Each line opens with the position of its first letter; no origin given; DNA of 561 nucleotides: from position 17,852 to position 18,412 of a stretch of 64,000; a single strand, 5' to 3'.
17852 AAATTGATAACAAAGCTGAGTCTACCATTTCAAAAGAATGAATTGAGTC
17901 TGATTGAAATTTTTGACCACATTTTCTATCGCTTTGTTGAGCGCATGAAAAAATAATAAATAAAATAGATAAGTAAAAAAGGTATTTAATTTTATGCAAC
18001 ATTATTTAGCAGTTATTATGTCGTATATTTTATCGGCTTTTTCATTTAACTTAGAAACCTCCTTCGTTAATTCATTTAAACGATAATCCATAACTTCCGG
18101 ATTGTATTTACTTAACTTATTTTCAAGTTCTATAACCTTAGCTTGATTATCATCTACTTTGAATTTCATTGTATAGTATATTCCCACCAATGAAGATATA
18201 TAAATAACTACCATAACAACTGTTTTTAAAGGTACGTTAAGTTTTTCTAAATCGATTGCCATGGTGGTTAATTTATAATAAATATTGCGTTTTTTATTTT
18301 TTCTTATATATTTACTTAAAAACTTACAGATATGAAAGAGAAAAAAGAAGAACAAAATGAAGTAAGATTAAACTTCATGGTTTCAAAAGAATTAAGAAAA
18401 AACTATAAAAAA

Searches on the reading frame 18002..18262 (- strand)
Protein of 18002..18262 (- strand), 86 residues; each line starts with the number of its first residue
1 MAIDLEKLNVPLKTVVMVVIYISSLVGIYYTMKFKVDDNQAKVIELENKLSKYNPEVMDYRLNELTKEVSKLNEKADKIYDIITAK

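Call 31: search_protein_families(library=phrogs, proteins=[window:18002-18262:-], max_evalue=0.001)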
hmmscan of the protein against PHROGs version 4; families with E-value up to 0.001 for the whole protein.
window:18002-18262:- (86 aa): 1 family
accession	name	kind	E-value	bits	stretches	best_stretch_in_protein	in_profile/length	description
phrog_19043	-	unknown function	6.8e-05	24.2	1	14-83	8-75/99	-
